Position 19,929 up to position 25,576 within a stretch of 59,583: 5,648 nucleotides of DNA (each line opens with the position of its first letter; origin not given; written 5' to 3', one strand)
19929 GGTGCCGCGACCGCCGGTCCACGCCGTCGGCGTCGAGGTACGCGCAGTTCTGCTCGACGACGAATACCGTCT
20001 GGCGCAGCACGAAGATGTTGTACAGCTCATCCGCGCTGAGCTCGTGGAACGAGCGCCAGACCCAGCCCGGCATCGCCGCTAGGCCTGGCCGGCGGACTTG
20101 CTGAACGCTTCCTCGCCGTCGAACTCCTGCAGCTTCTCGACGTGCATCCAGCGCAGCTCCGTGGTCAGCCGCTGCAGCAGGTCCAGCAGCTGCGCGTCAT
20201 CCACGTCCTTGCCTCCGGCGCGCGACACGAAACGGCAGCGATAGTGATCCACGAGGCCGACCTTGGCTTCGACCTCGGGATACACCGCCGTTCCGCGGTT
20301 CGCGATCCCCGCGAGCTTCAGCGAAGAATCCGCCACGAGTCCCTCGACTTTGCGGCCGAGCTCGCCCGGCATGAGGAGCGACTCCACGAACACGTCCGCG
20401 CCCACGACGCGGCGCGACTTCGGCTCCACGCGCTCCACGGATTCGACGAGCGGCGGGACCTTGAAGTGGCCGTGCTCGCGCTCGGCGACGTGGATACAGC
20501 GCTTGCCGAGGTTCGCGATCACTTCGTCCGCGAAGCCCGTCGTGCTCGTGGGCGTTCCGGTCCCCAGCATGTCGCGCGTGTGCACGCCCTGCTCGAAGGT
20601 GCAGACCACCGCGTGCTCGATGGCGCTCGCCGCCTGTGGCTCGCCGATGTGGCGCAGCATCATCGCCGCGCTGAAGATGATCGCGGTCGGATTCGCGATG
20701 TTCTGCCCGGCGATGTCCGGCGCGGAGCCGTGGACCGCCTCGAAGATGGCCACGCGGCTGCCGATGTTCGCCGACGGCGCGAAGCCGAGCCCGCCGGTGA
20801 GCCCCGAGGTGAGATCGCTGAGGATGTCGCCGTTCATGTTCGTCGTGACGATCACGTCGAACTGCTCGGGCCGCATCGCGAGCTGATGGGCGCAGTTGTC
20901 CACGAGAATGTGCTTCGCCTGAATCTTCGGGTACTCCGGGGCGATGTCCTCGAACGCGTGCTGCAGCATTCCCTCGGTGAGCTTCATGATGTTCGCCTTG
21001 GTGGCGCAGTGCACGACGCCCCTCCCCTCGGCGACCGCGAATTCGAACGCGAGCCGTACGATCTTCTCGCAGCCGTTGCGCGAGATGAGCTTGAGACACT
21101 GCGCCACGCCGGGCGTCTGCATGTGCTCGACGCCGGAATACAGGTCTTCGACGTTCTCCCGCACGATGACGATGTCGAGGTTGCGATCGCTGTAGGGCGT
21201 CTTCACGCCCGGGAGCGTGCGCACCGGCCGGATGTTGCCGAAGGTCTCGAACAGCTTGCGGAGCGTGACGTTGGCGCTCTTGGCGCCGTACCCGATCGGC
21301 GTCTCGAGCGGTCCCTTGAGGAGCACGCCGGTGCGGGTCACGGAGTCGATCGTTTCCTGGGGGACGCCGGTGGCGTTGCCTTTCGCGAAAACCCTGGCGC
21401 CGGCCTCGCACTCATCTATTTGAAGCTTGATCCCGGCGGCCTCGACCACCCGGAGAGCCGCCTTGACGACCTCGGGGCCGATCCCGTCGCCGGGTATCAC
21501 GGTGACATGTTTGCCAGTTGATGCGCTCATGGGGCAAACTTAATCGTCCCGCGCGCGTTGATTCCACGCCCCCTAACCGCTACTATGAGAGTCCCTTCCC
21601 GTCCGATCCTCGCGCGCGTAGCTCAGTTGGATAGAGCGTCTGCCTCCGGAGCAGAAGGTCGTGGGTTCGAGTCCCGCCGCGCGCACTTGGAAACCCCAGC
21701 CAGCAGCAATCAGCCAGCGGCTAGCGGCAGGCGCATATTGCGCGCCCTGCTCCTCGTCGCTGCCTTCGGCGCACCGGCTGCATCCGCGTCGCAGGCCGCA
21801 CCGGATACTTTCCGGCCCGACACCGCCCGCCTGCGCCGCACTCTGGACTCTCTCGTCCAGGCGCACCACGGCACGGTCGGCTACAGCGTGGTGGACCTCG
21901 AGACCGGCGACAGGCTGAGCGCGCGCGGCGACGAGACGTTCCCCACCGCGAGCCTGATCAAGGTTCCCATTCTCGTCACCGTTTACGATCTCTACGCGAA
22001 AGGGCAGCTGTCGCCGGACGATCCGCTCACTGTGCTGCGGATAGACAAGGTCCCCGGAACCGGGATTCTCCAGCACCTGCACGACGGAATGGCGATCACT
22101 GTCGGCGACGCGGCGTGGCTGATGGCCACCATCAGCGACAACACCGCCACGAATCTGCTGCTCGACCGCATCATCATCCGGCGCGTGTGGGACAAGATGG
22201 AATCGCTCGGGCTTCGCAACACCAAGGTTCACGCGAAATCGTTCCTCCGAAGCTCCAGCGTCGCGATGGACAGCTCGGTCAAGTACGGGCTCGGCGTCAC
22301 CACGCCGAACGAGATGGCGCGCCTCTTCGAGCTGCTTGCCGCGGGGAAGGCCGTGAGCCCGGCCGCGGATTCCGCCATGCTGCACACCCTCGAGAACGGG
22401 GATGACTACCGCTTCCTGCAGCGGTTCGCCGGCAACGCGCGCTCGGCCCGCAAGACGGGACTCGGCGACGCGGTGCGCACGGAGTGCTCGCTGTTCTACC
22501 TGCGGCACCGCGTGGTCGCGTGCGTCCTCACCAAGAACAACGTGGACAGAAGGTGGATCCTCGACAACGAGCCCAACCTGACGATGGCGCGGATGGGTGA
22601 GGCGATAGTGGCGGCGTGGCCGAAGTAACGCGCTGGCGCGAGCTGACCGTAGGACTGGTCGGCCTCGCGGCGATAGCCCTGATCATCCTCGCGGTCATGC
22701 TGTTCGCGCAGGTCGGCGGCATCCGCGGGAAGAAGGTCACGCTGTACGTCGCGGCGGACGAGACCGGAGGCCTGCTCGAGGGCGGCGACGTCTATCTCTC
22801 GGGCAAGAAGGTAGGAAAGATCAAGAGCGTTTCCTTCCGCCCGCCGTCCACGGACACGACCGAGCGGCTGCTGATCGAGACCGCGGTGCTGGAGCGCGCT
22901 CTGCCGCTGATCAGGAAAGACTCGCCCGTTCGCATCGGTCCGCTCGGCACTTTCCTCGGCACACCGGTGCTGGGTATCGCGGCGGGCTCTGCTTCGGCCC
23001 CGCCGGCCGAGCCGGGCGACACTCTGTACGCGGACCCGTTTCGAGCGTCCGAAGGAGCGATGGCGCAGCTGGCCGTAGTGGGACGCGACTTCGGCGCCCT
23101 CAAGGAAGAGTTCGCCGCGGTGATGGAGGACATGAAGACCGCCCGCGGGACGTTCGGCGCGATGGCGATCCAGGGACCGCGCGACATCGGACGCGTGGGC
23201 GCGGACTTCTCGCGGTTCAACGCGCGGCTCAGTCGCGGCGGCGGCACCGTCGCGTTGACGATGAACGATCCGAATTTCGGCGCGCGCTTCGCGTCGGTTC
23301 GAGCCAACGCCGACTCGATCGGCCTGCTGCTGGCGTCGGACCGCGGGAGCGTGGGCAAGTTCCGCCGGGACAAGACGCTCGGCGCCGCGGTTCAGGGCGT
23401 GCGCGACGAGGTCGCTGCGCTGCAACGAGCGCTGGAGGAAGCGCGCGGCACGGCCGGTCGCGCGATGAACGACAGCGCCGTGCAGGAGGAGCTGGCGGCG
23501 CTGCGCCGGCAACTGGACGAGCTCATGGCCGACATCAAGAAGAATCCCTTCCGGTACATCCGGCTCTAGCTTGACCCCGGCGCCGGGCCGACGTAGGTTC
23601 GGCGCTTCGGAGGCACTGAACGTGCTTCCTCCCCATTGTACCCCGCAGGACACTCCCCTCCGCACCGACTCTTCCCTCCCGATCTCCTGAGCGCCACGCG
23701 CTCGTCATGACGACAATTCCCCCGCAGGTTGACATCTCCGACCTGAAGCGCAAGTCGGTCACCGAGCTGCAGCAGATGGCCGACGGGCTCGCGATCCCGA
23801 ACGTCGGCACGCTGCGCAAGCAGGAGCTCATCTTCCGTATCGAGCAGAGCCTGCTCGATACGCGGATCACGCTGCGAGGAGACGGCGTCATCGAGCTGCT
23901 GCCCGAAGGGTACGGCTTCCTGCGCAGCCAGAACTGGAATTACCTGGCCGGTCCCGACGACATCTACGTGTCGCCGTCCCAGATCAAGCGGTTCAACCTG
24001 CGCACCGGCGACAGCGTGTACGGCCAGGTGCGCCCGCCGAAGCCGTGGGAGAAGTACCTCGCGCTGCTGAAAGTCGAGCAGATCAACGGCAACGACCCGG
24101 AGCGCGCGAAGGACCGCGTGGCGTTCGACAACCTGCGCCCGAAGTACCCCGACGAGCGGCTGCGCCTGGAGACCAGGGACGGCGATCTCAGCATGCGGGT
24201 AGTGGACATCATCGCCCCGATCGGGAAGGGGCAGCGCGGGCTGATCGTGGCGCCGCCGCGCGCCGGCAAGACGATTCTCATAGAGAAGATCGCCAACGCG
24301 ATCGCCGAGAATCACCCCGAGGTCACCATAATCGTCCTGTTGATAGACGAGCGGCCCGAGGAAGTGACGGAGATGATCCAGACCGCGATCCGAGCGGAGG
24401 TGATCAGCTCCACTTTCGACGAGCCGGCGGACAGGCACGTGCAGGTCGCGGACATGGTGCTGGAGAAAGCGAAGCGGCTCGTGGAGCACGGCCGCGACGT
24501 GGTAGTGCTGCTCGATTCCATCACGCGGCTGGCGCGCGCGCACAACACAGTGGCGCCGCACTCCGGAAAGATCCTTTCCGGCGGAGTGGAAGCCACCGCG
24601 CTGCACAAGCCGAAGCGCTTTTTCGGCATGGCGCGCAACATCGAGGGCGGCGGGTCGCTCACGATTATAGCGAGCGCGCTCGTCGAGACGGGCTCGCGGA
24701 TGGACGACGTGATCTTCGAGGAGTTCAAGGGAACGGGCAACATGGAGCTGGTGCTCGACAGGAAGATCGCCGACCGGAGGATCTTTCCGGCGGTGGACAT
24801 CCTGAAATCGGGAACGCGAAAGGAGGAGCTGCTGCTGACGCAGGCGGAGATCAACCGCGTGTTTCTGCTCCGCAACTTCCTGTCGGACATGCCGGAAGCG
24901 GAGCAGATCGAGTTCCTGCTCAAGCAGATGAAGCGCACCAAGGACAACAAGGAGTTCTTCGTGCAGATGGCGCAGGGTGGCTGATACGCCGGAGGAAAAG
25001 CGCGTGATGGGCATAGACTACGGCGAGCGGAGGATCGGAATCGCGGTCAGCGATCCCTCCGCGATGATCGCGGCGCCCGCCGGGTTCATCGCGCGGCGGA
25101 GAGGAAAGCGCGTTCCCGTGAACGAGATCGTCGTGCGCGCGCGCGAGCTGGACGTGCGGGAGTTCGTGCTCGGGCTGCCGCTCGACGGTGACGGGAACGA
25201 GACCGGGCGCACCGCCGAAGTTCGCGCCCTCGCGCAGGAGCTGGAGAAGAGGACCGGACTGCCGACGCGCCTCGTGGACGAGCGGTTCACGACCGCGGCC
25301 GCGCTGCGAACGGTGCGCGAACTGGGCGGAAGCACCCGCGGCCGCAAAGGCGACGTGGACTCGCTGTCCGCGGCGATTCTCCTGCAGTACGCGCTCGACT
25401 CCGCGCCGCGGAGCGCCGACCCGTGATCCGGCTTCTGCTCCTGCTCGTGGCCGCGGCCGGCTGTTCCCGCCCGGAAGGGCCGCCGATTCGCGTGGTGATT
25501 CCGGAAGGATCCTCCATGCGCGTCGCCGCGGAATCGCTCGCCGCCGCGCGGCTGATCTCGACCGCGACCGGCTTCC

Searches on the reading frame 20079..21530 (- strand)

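Call 22: search_protein_families(library=pfam, proteins=[window:20079-21530:-], max_evalue=0.001)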
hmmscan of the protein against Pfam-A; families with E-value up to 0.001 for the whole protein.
window:20079-21530:- (483 aa): 2 families
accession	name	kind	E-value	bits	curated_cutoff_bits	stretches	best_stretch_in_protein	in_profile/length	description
PF00180.25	Iso_dh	-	7.5e-108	361.3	27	1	8-337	1-348/348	Isocitrate/isopropylmalate dehydrogenase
PF18324.6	Isocitrate_DH_C_bact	-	2.4e-25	89.2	25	1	373-482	1-110/110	Bacterial isocitrate dehydrogenase, C-terminal domain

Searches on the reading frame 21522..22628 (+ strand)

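Call 22: search_protein_families(library=pfam, proteins=[window:21522-22628:+], max_evalue=0.001)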
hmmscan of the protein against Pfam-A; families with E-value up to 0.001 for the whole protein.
window:21522-22628:+ (368 aa): 2 families
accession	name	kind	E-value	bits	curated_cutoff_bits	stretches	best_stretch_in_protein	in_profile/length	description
PF13354.11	Beta-lactamase2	-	2.9e-49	167.8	22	1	121-337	2-214/214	Beta-lactamase enzyme family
PF00144.29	Beta-lactamase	-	4.2e-07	29.9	27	1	111-186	4-83/329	Beta-lactamase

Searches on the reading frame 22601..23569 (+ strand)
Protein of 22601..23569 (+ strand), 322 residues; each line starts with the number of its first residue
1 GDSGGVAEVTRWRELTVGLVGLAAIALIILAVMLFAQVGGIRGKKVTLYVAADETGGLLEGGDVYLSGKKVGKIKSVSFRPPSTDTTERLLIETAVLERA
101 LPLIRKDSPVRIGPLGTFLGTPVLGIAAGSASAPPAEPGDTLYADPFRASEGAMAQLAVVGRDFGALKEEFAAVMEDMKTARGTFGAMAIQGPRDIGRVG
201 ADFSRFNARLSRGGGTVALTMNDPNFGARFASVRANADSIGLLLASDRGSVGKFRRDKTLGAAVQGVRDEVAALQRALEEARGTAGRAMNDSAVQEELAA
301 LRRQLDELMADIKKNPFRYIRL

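Call 22: search_protein_families(library=pfam, proteins=[window:22601-23569:+], max_evalue=0.001)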
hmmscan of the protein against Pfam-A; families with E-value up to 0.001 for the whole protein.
window:22601-23569:+ (322 aa): 1 family
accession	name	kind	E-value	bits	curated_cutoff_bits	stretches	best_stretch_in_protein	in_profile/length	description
PF02470.25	MlaD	-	2.7e-08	34.4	25.1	1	45-127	2-79/81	MlaD protein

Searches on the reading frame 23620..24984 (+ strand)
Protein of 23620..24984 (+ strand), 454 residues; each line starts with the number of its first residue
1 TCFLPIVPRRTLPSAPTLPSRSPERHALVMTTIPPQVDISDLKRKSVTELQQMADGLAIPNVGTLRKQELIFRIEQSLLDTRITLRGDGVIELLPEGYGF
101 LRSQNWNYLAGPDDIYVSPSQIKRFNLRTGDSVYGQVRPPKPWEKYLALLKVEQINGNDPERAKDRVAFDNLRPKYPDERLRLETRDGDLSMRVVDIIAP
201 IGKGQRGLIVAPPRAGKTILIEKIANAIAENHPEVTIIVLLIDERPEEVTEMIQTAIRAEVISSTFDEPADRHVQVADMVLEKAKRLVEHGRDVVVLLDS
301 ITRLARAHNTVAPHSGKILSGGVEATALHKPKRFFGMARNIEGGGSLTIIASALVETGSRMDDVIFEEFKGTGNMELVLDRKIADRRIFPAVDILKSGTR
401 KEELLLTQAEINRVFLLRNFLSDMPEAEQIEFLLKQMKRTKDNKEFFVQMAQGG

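Call 22: search_protein_families(library=pfam, proteins=[window:23620-24984:+], max_evalue=0.001)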
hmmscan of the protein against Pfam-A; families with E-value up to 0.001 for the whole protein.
window:23620-24984:+ (454 aa): 4 families
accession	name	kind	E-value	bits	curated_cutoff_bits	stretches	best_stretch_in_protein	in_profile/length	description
PF07497.18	Rho_RNA_bind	-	1.5e-32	111.6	27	1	88-161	2-73/73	Rho termination factor, RNA-binding domain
PF00006.31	ATP-synt_ab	-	4.5e-30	105.3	29.5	1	192-397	2-211/213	ATP synthase alpha/beta family, nucleotide-binding domain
PF07498.18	Rho_N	-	8.1e-12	45.3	24.9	1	41-77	1-37/43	Rho termination factor, N-terminal domain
PF13401.12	AAA_22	-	0.00017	22.3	27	0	207-304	8-96/130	AAA domain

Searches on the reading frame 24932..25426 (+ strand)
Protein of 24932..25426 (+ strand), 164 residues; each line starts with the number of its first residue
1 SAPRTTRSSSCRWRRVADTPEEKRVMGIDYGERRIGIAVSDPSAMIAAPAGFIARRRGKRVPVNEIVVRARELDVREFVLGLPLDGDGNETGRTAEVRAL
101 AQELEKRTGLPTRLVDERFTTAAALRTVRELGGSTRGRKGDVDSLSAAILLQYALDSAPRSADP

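Call 62: search_protein_families(library=pfam, proteins=[window:24932-25426:+], max_evalue=0.0001)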
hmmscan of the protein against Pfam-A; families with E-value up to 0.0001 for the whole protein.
window:24932-25426:+ (164 aa): 1 family
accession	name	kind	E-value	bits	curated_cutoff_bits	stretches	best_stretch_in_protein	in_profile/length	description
PF03652.20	RuvX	-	8.5e-36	123.7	29.2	1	24-156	2-133/134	Holliday junction resolvase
